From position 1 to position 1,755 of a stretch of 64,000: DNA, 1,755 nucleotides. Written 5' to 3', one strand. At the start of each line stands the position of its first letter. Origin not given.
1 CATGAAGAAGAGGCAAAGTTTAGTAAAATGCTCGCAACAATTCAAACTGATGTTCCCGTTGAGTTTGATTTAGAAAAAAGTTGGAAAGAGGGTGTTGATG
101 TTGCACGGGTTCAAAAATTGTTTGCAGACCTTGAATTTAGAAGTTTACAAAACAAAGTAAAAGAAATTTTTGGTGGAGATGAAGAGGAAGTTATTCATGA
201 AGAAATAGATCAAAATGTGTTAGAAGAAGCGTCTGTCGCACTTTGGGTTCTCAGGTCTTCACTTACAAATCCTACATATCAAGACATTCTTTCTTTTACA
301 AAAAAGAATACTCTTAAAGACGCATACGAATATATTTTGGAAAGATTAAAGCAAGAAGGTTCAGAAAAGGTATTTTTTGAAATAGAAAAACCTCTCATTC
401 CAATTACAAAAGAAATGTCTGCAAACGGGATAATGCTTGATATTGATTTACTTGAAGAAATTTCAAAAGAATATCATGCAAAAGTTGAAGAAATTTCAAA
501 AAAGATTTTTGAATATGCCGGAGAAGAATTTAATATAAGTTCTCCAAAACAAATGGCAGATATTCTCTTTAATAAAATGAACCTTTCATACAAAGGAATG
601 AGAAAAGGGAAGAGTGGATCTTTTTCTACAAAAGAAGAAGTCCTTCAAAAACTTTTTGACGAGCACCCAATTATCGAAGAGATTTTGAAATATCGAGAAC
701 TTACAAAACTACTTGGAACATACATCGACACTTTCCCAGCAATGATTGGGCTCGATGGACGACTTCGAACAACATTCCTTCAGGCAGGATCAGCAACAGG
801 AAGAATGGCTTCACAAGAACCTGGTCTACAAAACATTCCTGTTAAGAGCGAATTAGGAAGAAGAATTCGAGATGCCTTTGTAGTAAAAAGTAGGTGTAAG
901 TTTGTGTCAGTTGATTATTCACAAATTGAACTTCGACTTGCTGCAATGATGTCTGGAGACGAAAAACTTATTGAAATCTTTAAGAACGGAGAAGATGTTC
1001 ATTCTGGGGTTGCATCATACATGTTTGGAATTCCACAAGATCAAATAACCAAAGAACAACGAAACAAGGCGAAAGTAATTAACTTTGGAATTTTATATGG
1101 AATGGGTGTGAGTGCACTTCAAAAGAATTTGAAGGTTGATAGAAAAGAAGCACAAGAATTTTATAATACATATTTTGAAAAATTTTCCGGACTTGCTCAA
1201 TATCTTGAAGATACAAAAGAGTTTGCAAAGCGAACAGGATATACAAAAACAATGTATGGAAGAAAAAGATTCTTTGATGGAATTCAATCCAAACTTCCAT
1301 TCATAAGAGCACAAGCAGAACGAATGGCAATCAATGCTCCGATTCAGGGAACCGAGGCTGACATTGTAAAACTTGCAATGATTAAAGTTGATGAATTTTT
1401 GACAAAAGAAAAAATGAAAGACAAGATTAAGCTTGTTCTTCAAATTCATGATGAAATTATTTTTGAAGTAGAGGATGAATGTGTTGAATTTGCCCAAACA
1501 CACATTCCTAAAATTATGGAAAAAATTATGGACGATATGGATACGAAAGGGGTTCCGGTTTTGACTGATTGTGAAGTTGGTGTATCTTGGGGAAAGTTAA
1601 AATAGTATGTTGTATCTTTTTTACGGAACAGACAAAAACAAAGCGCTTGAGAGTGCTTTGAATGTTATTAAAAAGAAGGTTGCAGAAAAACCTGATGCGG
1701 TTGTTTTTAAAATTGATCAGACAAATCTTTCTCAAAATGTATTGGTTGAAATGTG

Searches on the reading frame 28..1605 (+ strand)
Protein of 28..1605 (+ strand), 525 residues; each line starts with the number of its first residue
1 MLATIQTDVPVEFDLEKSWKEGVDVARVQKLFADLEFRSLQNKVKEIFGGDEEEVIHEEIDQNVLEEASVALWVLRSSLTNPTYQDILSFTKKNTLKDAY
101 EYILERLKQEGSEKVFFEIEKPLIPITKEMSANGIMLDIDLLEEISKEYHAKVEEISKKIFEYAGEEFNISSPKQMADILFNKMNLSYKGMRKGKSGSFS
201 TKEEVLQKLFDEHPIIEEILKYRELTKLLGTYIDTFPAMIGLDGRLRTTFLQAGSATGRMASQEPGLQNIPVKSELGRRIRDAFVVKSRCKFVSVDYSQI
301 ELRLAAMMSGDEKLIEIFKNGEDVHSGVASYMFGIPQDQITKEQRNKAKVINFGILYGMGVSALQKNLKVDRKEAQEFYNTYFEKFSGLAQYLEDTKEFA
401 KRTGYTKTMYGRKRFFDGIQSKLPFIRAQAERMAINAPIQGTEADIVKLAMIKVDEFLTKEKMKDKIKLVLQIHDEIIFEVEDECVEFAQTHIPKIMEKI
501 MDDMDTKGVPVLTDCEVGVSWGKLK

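Call 21: search_protein_families(library=pfam, proteins=[window:28-1605:+], max_evalue=0.00001)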
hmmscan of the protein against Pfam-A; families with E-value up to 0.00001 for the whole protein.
window:28-1605:+ (525 aa): 1 family
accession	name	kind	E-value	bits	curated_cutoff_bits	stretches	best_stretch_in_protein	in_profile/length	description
PF00476.26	DNA_pol_A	-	1.8e-138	462.1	34.3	1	141-522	3-380/381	DNA polymerase family A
